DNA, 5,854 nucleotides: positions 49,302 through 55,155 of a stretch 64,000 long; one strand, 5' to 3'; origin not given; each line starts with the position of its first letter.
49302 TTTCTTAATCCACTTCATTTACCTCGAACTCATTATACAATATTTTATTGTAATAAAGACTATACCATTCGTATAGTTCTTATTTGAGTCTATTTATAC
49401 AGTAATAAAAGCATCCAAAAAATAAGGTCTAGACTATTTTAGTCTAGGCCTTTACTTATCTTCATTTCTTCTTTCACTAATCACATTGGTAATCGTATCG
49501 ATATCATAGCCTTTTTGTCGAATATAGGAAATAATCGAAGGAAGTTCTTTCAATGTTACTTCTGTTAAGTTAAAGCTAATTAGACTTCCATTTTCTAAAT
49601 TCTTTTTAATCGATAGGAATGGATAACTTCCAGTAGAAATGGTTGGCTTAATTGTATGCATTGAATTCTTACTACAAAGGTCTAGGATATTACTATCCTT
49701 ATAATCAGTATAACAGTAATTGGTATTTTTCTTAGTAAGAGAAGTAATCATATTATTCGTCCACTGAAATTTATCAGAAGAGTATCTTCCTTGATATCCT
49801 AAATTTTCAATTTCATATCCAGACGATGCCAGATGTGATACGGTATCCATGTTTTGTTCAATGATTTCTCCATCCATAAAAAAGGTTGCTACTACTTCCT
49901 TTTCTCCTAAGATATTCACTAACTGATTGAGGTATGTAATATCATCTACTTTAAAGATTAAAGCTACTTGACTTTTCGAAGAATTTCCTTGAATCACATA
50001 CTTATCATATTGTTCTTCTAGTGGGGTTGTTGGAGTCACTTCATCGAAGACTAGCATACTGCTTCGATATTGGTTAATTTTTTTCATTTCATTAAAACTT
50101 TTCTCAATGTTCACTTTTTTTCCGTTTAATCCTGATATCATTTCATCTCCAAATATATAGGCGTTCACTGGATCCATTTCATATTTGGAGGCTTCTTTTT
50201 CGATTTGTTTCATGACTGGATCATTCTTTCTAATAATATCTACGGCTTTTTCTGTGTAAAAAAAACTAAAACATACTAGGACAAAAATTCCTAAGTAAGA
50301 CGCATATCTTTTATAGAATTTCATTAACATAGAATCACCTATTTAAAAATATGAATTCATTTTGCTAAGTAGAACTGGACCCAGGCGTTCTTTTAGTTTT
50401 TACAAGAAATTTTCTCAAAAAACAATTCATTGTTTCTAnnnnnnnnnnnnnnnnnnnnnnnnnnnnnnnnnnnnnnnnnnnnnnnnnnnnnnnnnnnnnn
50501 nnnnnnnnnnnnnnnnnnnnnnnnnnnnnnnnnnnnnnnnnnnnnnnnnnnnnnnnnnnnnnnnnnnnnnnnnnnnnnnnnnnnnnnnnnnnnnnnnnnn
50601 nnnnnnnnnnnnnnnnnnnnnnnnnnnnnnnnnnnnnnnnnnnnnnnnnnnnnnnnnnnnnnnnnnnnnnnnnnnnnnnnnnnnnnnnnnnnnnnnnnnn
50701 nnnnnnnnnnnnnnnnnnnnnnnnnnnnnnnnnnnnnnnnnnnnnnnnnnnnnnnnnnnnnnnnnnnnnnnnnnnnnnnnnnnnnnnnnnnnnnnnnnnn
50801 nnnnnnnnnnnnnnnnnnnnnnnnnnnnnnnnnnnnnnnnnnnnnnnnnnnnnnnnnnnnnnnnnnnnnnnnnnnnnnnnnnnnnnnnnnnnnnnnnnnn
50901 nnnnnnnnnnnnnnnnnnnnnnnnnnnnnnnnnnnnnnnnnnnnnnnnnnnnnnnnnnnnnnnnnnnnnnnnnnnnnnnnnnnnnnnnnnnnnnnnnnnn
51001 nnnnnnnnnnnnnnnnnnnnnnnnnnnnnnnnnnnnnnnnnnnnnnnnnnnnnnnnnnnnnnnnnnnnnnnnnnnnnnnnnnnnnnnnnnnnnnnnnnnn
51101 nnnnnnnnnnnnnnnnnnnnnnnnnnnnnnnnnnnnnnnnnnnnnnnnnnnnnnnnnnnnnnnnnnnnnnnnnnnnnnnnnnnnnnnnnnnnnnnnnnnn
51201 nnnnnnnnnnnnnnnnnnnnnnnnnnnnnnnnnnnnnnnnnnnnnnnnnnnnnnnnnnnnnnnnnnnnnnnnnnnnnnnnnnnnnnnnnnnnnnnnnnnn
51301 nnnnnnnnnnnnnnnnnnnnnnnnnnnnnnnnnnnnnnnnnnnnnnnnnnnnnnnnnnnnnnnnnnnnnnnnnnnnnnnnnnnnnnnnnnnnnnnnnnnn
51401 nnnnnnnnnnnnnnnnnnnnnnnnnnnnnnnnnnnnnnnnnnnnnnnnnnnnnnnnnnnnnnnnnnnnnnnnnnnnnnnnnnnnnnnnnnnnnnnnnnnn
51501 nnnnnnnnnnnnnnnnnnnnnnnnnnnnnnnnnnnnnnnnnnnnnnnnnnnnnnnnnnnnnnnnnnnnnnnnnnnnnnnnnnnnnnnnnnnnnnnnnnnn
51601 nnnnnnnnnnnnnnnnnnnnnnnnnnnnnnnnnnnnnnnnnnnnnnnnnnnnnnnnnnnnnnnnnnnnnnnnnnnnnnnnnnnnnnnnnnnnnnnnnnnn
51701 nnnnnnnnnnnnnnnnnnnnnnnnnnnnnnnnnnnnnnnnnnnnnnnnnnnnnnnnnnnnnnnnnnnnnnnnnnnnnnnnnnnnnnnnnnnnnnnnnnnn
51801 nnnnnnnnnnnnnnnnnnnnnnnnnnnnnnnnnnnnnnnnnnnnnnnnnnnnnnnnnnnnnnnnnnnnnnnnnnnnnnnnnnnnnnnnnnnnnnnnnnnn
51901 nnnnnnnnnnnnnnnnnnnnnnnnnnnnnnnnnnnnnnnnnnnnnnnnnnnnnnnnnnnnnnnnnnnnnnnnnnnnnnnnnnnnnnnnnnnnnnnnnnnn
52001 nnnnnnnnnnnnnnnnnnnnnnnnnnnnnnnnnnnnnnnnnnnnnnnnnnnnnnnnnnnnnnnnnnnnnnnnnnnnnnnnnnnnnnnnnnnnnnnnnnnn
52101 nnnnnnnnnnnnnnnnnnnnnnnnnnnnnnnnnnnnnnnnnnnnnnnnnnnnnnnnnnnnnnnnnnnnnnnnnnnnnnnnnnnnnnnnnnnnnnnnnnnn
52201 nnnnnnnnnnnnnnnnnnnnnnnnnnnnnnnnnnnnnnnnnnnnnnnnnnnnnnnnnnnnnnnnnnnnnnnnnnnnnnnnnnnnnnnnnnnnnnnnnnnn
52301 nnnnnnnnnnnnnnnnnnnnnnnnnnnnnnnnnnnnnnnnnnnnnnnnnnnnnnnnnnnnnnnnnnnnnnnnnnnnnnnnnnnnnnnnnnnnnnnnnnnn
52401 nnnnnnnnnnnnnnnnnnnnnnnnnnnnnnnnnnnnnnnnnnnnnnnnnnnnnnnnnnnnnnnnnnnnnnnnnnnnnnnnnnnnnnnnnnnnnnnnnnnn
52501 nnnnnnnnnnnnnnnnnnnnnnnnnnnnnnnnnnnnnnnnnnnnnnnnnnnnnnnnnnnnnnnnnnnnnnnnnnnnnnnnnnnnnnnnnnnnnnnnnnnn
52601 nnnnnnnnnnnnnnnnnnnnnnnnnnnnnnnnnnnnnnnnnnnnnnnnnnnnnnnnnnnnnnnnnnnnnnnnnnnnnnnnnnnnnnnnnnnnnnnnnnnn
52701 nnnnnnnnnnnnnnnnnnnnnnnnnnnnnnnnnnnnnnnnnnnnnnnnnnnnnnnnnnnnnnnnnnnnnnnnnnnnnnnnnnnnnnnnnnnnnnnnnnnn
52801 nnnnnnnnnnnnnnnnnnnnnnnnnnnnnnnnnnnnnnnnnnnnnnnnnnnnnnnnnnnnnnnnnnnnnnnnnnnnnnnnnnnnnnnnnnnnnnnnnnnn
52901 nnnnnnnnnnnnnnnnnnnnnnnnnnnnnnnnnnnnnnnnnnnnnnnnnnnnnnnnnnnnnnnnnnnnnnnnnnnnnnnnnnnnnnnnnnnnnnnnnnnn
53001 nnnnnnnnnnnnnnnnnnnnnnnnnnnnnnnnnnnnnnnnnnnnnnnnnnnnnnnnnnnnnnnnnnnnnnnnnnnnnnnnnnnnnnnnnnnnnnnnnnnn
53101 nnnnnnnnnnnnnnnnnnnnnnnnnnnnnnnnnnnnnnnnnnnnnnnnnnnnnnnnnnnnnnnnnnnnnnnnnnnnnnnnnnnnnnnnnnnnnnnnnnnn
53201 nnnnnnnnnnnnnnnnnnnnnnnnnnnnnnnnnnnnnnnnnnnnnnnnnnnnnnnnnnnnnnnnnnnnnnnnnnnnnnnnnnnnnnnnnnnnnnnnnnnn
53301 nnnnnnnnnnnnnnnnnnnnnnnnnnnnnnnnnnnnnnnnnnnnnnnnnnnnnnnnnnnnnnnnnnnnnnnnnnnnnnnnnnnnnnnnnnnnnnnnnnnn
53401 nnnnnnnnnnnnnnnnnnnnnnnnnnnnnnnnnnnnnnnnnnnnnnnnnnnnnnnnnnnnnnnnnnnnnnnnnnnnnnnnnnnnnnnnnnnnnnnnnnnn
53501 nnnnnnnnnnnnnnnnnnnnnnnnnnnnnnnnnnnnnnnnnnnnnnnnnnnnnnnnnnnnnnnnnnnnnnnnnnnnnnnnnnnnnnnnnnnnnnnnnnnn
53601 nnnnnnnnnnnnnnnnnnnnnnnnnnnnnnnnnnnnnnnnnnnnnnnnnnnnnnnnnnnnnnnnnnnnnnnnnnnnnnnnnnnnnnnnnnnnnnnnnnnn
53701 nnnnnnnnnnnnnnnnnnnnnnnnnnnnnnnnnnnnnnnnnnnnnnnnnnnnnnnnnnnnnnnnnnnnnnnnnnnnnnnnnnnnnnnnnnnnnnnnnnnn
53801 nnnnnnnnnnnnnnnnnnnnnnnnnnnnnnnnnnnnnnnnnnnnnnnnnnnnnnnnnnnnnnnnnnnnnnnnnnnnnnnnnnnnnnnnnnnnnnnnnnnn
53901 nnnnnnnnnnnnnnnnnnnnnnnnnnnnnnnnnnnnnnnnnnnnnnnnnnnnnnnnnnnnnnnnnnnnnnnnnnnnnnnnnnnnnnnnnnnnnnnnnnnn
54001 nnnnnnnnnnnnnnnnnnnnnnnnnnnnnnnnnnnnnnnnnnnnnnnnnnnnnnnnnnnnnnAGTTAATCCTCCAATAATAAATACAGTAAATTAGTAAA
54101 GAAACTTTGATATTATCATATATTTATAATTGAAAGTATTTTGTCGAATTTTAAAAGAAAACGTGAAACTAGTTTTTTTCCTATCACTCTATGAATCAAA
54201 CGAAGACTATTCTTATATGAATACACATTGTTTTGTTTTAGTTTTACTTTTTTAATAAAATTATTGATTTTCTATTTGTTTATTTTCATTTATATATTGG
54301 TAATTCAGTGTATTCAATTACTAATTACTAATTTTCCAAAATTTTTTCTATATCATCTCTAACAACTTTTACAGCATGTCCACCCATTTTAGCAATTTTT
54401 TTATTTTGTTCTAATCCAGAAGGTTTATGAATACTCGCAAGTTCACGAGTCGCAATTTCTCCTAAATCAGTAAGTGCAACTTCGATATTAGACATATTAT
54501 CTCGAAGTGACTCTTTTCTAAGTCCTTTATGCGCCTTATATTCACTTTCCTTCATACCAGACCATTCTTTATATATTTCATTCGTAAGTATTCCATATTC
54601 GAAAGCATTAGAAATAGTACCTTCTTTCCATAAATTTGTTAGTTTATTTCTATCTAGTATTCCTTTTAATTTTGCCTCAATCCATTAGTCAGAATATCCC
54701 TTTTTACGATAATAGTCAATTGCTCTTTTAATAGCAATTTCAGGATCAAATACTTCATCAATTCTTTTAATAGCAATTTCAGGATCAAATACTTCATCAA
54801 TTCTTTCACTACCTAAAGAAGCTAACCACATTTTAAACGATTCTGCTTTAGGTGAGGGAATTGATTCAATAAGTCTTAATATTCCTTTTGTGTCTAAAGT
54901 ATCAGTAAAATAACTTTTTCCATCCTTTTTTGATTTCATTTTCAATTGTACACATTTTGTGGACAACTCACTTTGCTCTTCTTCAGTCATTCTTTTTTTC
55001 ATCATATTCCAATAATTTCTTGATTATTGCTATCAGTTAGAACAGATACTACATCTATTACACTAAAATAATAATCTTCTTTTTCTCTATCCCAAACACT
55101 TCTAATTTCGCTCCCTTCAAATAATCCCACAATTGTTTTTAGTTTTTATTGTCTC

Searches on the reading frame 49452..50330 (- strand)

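Call 7: search_protein_families(library=pfam, proteins=[window:49452-50330:-], max_evalue=0.001)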
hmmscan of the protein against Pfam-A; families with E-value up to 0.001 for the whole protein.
window:49452-50330:- (292 aa): 1 family
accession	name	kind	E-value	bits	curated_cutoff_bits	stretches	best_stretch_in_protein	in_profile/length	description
PF01522.26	Polysacc_deac_1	-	3.6e-08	33.8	23.1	1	116-184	3-71/124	Polysaccharide deacetylase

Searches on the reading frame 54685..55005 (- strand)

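Call 7: search_protein_families(library=pfam, proteins=[window:54685-55005:-], max_evalue=0.001)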
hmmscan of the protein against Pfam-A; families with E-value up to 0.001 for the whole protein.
window:54685-55005:- (106 aa): 1 family
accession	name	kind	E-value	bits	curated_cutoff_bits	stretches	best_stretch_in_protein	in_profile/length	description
PF02498.22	Bro-N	-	3e-06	28.2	25.6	1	2-62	32-91/96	BRO family, N-terminal domain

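Call 88: search_protein_families(library=ncbifam, proteins=[window:54685-55005:-], max_evalue=0.01)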
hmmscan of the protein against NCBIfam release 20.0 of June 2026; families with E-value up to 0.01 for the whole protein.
window:54685-55005:- (106 aa): 0 families
